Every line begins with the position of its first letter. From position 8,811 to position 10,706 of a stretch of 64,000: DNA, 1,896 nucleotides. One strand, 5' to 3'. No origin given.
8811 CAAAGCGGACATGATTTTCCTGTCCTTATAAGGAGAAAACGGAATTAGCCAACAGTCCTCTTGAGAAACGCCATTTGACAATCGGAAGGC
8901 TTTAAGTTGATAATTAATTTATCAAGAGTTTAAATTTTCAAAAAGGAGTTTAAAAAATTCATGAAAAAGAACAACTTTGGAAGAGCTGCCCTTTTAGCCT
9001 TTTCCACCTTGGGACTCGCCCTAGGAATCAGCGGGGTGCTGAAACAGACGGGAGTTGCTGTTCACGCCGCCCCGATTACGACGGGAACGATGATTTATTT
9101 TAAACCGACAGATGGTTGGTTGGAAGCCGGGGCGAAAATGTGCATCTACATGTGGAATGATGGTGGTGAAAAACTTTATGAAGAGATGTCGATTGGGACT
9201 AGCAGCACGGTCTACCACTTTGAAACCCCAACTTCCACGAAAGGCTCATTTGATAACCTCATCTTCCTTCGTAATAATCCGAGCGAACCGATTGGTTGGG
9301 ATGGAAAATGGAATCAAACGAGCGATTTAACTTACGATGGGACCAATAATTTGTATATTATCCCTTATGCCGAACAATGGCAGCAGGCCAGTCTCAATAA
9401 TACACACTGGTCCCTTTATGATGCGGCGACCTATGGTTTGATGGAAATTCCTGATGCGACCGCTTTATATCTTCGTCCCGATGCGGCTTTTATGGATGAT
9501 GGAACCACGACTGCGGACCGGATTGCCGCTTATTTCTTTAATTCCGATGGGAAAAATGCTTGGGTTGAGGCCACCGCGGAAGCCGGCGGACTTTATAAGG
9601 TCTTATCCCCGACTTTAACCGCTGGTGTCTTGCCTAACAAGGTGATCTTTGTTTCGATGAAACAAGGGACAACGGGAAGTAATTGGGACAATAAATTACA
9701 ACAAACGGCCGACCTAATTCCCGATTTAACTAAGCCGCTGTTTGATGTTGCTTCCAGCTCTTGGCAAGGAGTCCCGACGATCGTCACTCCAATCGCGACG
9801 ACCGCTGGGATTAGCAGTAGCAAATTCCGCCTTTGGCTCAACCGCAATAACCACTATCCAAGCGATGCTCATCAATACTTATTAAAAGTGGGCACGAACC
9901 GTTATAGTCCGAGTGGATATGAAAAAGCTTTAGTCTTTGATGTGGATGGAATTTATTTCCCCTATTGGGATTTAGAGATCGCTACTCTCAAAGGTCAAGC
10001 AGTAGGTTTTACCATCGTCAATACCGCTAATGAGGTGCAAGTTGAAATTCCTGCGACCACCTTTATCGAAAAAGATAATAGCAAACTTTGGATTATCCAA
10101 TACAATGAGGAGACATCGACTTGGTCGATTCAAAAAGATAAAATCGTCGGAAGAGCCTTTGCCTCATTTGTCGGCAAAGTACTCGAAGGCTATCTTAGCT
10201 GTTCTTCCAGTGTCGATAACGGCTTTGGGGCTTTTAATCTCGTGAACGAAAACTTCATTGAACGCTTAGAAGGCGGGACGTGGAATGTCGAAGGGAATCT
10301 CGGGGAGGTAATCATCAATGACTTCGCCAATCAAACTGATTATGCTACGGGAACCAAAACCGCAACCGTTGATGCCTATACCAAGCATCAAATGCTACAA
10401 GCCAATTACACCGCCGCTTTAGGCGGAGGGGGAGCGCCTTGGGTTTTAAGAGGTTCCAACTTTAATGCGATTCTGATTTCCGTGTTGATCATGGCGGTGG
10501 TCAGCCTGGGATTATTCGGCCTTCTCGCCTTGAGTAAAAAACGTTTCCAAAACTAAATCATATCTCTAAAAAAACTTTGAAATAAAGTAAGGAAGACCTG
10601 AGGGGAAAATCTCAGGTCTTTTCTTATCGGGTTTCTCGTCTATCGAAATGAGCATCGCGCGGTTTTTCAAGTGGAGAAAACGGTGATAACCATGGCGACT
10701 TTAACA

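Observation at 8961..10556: Exported proteins anchored by C-terminal transmembrane helices with short basic tails, and no LPXTG or PEP-CTERM motif. This is a recurrent sorting architecture.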

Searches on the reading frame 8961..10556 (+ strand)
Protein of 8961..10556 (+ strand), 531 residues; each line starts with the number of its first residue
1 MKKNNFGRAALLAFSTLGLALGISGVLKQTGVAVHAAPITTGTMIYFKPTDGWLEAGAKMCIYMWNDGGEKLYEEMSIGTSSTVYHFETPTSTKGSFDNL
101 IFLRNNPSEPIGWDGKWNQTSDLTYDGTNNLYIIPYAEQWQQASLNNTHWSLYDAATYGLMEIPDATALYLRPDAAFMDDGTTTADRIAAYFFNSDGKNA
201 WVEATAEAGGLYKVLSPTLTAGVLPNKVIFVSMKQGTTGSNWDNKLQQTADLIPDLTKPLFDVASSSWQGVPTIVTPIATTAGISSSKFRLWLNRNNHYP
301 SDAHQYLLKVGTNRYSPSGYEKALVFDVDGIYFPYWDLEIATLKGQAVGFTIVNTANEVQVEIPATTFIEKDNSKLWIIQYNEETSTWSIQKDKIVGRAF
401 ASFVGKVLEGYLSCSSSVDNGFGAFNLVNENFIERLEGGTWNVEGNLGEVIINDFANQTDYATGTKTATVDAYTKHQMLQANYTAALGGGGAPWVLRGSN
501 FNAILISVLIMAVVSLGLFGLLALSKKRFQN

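Call 4: search_protein_families(library=pfam, proteins=[window:8961-10556:+], max_evalue=0.01)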
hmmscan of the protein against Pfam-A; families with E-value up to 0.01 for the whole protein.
window:8961-10556:+ (531 aa): 0 families

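Call 5: search_protein_families(library=ncbifam, proteins=[window:8961-10556:+], max_evalue=0.01)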
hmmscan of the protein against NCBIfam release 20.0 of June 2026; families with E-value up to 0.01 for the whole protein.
window:8961-10556:+ (531 aa): 0 families

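Call 7: find_encoding_contigs(protein=window:8961-10556:+, flank=3000, max_places=6)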
Protein window:8961-10556:+ (531 aa): 3 contigs read that carry it; 2 places shown.
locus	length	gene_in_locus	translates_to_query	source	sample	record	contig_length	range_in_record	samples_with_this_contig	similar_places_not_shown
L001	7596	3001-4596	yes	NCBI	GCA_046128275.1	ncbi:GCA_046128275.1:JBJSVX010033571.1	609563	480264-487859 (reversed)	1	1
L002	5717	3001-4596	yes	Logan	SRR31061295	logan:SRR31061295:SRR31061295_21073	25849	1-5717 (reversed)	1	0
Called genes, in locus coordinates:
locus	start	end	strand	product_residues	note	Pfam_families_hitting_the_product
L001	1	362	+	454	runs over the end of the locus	-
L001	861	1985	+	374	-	PF00583:Acetyltransf_1 (faint)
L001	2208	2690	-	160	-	-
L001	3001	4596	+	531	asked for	-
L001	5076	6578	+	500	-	PF00005:ABC_tran, PF08402:TOBE_2 (faint)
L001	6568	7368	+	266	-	PF00528:BPD_transp_1 (weak)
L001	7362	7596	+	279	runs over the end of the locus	PF00528:BPD_transp_1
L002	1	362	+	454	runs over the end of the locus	-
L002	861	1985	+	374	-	PF00583:Acetyltransf_1 (faint)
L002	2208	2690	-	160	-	-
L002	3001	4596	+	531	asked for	-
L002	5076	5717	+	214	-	?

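Call 9: find_homologous_proteins(query=window:8961-10556:+)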
Query window:8961-10556:+ (531 aa): 61 proteins with E <= 0.001 among 8000 candidates.
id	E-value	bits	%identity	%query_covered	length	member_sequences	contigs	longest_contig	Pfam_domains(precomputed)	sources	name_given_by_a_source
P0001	4.6e-289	978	78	100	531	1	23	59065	-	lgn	-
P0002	1.1e-225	768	65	100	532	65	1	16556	-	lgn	-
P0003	6.2e-196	670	58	99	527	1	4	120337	-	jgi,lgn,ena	-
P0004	7.0e-185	634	70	76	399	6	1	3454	-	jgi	-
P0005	1.1e-181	623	54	99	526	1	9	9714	-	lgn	-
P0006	2.6e-155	536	50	99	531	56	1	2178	-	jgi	-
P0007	1.0e-152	528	56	70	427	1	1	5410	-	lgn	-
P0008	9.8e-143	495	47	99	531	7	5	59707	-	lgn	-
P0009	1.4e-109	385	42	100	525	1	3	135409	-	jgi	jgi:hypothetical protein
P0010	9.4e-103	363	39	98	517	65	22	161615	-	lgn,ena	-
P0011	1.3e-97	346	39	99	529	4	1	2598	-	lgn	-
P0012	1.6e-91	326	38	99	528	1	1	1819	-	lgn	-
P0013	4.8e-91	324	38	97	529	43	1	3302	-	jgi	jgi:hypothetical protein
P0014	1.4e-86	309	37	92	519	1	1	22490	-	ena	-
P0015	3.0e-86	308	37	99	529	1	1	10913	-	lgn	-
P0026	1.6e-30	124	32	42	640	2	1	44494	-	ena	-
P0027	1.5e-28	118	35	51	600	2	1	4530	-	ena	-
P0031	1.8e-23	101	40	18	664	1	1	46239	PF22058.3,PF18573.8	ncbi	-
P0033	7.9e-22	96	35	42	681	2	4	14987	-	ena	-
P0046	4.6e-13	67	31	43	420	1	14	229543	PF22058.3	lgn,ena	-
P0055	1.6e-9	55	35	22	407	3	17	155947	PF22058.3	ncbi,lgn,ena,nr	ncbi:MAG: hypothetical protein IJY67_03975 [Paludibacteraceae bacterium]|nr:hypothetical protein [Pa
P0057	2.1e-8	51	44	21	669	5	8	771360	-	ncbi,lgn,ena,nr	ncbi:MAG: hypothetical protein IJX48_06400 [Paludibacteraceae bacterium]|nr:hypothetical protein [Pa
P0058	3.2e-8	51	35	23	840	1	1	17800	PF09479.17,PF18998.7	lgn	-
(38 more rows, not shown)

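Call 17: find_related_loci(query=A2, collection=genome_contigs, flank=10000)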
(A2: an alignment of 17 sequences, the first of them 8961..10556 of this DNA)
Query A2 (531 aa) in genome_contigs; peptide patterns used: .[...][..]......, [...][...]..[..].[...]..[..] (x = any residue, [..] = any of these).
69 stretches matched a pattern; 12 encode a relative of the query (tblastn E <= 1e-3); 11 distinct loci.
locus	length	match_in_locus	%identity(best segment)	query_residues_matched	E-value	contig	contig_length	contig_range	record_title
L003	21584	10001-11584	47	1-527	3e-145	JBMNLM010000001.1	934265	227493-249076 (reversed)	MAG: Bacilli bacterium isolate SBF912LR0HQ0023 contig_28773, whole genome shotgun sequence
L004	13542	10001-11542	36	1-527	4e-92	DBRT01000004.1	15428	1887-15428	MAG TPA_asm: Bacillales bacterium UBA1361 UBA1361_contig_6449, whole genome shotgun sequence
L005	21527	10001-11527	35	1-530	4e-88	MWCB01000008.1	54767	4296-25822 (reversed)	MAG: Tenericutes bacterium ADurb.Bin239 BWY30_contig000008, whole genome shotgun sequence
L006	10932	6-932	43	216-530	3e-77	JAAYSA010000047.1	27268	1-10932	MAG: Erysipelotrichaceae bacterium isolate AS23ysBPME_272 161344_AS23, whole genome shotgun sequence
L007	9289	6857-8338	39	34-528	7e-93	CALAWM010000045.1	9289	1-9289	MAG TPA_asm: uncultured Bacillales bacterium isolate SRR1562009_bin.48_CONCOCT_v1.1_MAG genome assembly, contig: ERZ7240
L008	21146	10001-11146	39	32-530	1e-73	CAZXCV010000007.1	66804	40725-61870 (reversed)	MAG TPA_asm: uncultured Staphylococcaceae bacterium isolate SRP090828_co4_175 genome assembly, contig: NODE_62_length_66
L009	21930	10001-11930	35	1-530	2e-81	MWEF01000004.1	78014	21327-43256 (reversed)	MAG: Tenericutes bacterium ADurb.Bin087 BWX74_contig000004, whole genome shotgun sequence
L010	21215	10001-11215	37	9-527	5e-58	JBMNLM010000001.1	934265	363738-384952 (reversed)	MAG: Bacilli bacterium isolate SBF912LR0HQ0023 contig_28773, whole genome shotgun sequence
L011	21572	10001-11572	35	1-531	1e-80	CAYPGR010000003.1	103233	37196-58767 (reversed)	MAG TPA_asm: uncultured Staphylococcaceae bacterium isolate binchicken_co173_104 genome assembly, contig: NODE_581_lengt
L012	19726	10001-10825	30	261-530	3e-25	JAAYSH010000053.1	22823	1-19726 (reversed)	MAG: Erysipelotrichaceae bacterium isolate AS23ysBPME_309 131804_AS23, whole genome shotgun sequence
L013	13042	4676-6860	29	282-529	7e-18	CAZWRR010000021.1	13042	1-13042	MAG TPA_asm: uncultured Staphylococcaceae bacterium isolate binchicken_co88_29 genome assembly, contig: NODE_7698_length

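Call 78: search_protein_families(library=pfam, proteins=[P0046, L003:15091-15915:-, L003:16144-16953:-, L005:13508-16828:-, L009:14945-16930:-, L010:1989-4421:+, L010:18773-20227:+, L011:13591-16995:-, L009:11691-12914:+, window:8961-10556:+], max_evalue=0.05)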
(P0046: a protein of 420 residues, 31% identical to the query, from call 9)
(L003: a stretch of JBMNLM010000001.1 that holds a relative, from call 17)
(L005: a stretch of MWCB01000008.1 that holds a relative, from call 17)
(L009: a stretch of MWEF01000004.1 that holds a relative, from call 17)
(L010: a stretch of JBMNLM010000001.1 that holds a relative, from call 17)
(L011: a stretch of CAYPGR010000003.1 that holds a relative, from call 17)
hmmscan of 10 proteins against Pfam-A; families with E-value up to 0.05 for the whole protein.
P0046 (420 aa): 1 family
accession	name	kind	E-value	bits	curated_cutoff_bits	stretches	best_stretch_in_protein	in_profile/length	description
PF22058.2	X25_BaPul_like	-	4.7e-08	33.4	27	1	273-346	16-81/87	Pullulanase X25 domain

L003:15091-15915:- (274 aa): 0 families

L003:16144-16953:- (269 aa): 0 families

L005:13508-16828:- (1106 aa): 3 families
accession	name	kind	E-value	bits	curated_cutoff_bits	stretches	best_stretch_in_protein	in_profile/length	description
PF02922.24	CBM_48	-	8.7e-10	39.2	22.4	1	379-466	2-83/83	Carbohydrate-binding module 48 (Isoamylase N-terminal domain)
PF03714.20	PUD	-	2.8e-09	38.2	25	1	172-267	3-96/97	Bacterial pullanase-associated domain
PF00128.31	Alpha-amylase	-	1.2e-08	35.1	22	1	549-632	25-94/446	Alpha amylase, catalytic domain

L009:14945-16930:- (661 aa): 0 families

L010:1989-4421:+ (810 aa): 4 families
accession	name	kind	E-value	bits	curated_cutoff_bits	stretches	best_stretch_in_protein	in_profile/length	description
PF04231.19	Endonuclease_1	-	5.1e-30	105.4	25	1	100-271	45-235/235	Endonuclease I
PF02368.24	Big_2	-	1.2e-12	48.1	22.8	1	382-457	3-77/79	Bacterial Ig-like domain (group 2)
PF07523.18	Big_3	-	2.1e-11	44.4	21.2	1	309-373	3-68/68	Bacterial Ig-like domain (group 3)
PF21461.3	HL_N-beta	-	0.00066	19.9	27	1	416-456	14-52/57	Hyaluronate lyase, N-terminal beta-sheet domain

L010:18773-20227:+ (484 aa): 6 families
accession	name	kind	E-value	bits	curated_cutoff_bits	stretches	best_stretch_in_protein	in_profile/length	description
PF13416.11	SBP_bac_8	-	3.3e-24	86.6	27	1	61-355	3-264/279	Bacterial extracellular solute-binding protein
PF13343.11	SBP_bac_6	-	2.6e-15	57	24.6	1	102-340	17-208/245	Bacterial extracellular solute-binding protein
PF01547.30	SBP_bac_1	-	1.6e-13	51.8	26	1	55-338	8-304/307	Bacterial extracellular solute-binding protein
PF13531.11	SBP_bac_11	-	0.0022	18.2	25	0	55-116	11-69/227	Bacterial extracellular solute-binding protein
PF02009.21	RIFIN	-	0.015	15.7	32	1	409-479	254-323/327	Rifin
PF17094.10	UPF0715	-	0.048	14.5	27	1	430-480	16-63/119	Uncharacterised protein family (UPF0715)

L011:13591-16995:- (1134 aa): 3 families
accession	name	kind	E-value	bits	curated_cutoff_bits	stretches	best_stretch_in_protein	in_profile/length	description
PF00128.31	Alpha-amylase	-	4.9e-08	33.1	22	1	573-656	25-94/446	Alpha amylase, catalytic domain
PF03714.20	PUD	-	1e-07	33.1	25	1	190-265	2-81/97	Bacterial pullanase-associated domain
PF02922.24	CBM_48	-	7.1e-07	29.9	22.4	1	403-490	2-83/83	Carbohydrate-binding module 48 (Isoamylase N-terminal domain)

L009:11691-12914:+ (407 aa): 0 families

window:8961-10556:+ (531 aa): 0 families

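Call 90: search_protein_families(library=ncbifam, proteins=[P0031, P0046, P0055, P0033, P0027, P0058, P0057, P0026], max_evalue=0.01)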
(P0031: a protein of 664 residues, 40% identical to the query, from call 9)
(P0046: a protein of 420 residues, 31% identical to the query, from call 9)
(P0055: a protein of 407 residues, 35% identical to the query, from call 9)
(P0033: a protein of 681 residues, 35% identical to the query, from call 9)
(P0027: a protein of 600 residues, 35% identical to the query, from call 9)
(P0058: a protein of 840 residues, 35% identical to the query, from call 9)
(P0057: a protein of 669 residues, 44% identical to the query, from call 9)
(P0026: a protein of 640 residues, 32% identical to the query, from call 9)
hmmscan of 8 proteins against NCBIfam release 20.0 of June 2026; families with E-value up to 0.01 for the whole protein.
P0031 (664 aa): 0 families

P0046 (420 aa): 0 families

P0055 (407 aa): 0 families

P0033 (681 aa): 1 family
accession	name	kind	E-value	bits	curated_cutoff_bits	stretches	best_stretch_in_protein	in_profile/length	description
TIGR04183.1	Por_Secre_tail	domain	0.0032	17.4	23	1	624-679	10-71/72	T9SS type A sorting domain-containing protein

P0027 (600 aa): 0 families

P0058 (840 aa): 1 family
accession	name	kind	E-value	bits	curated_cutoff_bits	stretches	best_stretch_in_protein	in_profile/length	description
TIGR02543.1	List_Bact_rpt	repeat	2.1e-17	63.2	20.95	3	331-372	3-43/44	TIGR02543 family repeat protein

P0057 (669 aa): 0 families

P0026 (640 aa): 0 families
